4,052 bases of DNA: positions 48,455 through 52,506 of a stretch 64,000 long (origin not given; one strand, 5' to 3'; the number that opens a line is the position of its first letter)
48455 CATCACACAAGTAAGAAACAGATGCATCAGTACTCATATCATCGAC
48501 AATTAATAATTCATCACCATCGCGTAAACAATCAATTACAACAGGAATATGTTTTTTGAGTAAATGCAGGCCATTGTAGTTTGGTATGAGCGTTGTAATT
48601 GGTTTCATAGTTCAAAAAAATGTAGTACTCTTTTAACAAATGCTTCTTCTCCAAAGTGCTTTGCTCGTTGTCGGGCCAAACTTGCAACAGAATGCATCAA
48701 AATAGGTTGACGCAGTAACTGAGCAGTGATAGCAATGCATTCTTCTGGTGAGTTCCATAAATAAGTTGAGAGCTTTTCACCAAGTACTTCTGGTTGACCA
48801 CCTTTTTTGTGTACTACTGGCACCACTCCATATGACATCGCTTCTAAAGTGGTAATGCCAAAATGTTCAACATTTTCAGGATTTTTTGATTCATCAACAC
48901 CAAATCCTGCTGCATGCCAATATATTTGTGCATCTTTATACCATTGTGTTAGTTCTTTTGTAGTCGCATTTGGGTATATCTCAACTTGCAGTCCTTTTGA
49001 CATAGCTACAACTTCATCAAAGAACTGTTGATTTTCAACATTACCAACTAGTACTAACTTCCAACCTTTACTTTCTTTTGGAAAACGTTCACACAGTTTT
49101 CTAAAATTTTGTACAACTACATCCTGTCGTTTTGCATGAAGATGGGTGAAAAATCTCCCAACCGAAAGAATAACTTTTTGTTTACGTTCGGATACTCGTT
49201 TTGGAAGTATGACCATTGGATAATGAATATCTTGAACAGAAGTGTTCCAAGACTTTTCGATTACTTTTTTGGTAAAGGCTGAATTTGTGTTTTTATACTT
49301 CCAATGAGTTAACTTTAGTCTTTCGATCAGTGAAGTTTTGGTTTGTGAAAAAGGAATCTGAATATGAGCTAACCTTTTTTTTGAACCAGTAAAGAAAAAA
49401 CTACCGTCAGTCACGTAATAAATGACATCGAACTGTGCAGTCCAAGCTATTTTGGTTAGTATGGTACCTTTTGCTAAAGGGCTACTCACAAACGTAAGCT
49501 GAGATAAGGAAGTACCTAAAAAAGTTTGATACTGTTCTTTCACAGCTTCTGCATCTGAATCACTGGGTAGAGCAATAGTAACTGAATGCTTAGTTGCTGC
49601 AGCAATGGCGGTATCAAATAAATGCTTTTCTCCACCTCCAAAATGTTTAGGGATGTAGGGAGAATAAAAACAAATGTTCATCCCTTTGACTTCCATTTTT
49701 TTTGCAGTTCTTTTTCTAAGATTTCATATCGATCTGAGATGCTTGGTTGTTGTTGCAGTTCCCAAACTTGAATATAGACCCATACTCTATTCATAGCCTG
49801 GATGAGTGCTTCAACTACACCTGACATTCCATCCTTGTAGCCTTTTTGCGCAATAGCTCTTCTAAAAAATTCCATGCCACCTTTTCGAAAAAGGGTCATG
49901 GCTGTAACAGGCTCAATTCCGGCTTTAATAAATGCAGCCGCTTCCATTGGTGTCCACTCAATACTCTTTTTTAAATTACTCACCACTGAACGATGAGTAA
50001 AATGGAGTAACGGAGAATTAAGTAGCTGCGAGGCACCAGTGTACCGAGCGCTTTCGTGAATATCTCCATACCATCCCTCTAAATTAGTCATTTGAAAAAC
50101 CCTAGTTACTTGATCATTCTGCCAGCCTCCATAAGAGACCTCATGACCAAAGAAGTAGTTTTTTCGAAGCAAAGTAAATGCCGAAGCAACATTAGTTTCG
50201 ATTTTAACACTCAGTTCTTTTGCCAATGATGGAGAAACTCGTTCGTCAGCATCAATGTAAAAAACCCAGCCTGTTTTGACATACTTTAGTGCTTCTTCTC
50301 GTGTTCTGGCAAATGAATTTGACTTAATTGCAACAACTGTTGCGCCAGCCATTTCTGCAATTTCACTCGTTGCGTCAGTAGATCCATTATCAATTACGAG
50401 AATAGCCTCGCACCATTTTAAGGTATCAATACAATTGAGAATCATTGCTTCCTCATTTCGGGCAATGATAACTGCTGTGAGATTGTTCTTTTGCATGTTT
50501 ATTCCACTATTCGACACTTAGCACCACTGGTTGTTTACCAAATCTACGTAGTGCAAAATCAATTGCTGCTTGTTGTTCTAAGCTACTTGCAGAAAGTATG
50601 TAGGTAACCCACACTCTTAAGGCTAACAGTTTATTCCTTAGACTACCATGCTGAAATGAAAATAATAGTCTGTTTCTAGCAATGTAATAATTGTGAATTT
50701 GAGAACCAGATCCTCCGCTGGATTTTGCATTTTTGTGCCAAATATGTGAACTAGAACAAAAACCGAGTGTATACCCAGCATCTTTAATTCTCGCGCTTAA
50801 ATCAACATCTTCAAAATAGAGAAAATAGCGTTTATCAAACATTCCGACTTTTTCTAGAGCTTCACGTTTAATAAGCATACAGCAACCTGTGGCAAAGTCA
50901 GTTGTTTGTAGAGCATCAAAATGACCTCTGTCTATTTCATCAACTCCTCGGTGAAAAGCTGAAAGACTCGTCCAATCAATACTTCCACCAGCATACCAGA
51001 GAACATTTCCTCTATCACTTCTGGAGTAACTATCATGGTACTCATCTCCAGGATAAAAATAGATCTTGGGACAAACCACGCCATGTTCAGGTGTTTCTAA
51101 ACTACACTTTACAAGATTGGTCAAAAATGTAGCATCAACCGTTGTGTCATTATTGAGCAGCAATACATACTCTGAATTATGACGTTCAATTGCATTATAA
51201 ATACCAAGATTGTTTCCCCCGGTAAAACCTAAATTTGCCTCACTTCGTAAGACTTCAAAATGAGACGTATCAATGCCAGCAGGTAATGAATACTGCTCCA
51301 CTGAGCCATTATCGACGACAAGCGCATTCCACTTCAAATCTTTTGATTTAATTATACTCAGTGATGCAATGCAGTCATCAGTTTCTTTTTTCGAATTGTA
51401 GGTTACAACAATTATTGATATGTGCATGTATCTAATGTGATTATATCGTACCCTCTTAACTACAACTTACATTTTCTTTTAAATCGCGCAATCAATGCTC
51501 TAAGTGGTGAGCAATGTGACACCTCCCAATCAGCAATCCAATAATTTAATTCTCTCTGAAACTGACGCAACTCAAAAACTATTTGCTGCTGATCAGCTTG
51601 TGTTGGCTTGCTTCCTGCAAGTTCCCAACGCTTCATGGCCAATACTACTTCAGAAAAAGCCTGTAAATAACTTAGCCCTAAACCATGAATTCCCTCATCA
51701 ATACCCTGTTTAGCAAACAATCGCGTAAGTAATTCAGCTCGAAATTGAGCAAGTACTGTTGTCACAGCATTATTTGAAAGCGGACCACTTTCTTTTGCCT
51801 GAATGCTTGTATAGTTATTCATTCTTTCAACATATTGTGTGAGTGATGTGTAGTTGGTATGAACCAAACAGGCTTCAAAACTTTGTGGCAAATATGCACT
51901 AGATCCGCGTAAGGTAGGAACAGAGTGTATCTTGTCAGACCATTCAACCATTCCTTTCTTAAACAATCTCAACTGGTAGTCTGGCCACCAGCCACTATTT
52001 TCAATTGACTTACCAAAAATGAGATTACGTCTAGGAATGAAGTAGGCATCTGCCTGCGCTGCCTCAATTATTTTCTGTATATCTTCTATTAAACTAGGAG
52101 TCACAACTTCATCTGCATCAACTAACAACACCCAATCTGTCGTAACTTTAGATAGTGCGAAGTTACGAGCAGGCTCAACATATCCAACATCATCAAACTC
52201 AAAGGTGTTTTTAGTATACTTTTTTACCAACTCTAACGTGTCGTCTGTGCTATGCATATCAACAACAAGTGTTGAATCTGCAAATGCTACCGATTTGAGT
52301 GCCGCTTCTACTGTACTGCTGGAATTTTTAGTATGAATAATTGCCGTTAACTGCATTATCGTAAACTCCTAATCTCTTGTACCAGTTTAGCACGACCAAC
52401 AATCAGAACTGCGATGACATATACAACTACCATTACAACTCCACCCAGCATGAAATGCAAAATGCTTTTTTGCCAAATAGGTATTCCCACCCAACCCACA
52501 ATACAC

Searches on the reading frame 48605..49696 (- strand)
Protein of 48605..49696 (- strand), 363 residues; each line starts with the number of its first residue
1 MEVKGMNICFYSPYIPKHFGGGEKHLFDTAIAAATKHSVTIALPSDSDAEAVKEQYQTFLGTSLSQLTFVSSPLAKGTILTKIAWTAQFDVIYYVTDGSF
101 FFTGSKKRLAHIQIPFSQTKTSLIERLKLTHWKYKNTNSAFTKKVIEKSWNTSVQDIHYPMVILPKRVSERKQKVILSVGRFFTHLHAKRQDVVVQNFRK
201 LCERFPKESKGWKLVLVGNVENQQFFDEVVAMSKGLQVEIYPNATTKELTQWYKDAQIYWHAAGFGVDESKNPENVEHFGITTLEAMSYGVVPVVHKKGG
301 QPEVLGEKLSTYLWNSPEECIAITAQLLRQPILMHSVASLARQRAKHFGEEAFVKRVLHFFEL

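Call 7: search_protein_families(library=pfam, proteins=[window:48605-49696:-], max_evalue=0.01)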
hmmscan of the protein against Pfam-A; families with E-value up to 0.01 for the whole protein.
window:48605-49696:- (363 aa): 4 families
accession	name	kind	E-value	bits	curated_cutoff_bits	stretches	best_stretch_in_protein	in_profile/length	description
PF00534.26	Glycos_transf_1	-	3.6e-19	69.4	26.4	1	168-342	10-170/172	Glycosyl transferases group 1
PF13692.12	Glyco_trans_1_4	-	4.3e-13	50.2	27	1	174-328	2-140/142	Glycosyl transferases group 1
PF13524.12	Glyco_trans_1_2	-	0.0002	21.8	25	1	199-346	3-130/144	Glycosyl transferase-like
PF20706.3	GT4-conflict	-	0.0033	16.9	26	1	166-312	190-327/385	Family 4 Glycosyltransferase in conflict systems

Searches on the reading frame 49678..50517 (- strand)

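Call 7: search_protein_families(library=pfam, proteins=[window:49678-50517:-], max_evalue=0.01)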
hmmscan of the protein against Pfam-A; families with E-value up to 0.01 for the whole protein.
window:49678-50517:- (279 aa): 3 families
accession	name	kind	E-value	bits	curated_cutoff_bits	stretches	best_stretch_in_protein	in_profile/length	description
PF00535.33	Glycos_transf_2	-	5.2e-14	53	23.3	1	15-119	2-116/168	Glycosyl transferase family 2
PF13704.12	Glyco_tranf_2_4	-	2.5e-06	28.3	27.5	1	20-92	1-82/98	Glycosyl transferase family 2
PF10111.15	Glyco_tranf_2_2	-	0.0069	16.3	27.3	1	39-112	32-117/276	Glycosyltransferase like family 2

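Call 30: search_protein_families(library=ncbifam, proteins=[window:49678-50517:-], max_evalue=0.001)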
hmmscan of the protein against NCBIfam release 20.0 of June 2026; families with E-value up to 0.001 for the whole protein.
window:49678-50517:- (279 aa): 8 families
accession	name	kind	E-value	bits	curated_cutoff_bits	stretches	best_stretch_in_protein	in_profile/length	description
TIGR04182.1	glyco_TIGR04182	equivalog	1.6e-10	40.9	325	1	14-102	3-93/293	S-layer glycoprotein N-glycosyltransferase AglJ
TIGR04195.1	S_glycosyl_SunS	equivalog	2.7e-09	36.4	350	1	12-97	58-147/421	SunS family peptide S-glycosyltransferase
NF010496.0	PRK13915.1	equivalog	2.8e-07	29.9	262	1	9-65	29-92/307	glucosyl-3-phosphoglycerate synthase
TIGR04283.1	glyco_like_mftF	equivalog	3.8e-07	29.9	182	1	16-115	4-108/221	TIGR04283 family arsenosugar biosynthesis glycosyltransferase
NF041865.1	EpsU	equivalog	0.00013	21.2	700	1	12-110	40-151/394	exopolysaccharide biosynthesis GT2 family glycosyltransferase EpsU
NF041391.1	DPhHxTase_Halo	equivalog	0.00016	20.7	375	1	25-92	12-79/213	dolichyl-phosphate hexose transferase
NF007482.0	PRK10073.1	equivalog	0.00017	20.7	423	1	10-102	5-106/334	glycosyltransferase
NF058614.1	PPMAGASynPpgS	equivalog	0.00089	18.7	370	0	16-63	5-53/226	polyprenyl-phospho-N-acetylgalactosaminyl synthase PpgS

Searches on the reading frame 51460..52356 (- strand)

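Call 7: search_protein_families(library=pfam, proteins=[window:51460-52356:-], max_evalue=0.01)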
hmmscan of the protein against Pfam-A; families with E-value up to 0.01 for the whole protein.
window:51460-52356:- (298 aa): 5 families
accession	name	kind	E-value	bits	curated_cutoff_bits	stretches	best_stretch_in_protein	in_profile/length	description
PF00535.33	Glycos_transf_2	-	1.8e-13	51.2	23.3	1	5-110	2-116/168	Glycosyl transferase family 2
PF10111.15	Glyco_tranf_2_2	-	0.00026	21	27.3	1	28-99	31-108/276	Glycosyltransferase like family 2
PF13704.12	Glyco_tranf_2_4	-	0.0005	20.9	27.5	1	25-86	18-85/98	Glycosyl transferase family 2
PF13896.12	Glyco_transf_49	-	0.0013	18.5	27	1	63-100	121-158/329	Glycosyl-transferase for dystroglycan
PF13641.12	Glyco_tranf_2_3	-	0.0014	19.1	27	1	14-102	18-116/230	Glycosyltransferase like family 2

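Call 30: search_protein_families(library=ncbifam, proteins=[window:51460-52356:-], max_evalue=0.001)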
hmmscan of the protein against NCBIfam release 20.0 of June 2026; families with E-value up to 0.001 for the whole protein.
window:51460-52356:- (298 aa): 4 families
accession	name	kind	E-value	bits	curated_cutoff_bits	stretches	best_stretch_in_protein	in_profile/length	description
NF007482.0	PRK10073.1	equivalog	2.3e-05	23.5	423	1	3-103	8-116/334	glycosyltransferase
TIGR04195.1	S_glycosyl_SunS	equivalog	3.5e-05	22.8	350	1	4-149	60-204/421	SunS family peptide S-glycosyltransferase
TIGR04182.1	glyco_TIGR04182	equivalog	0.00012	21.6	325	1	4-103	3-103/293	S-layer glycoprotein N-glycosyltransferase AglJ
TIGR04283.1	glyco_like_mftF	equivalog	0.00018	21.1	182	1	4-105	2-106/221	TIGR04283 family arsenosugar biosynthesis glycosyltransferase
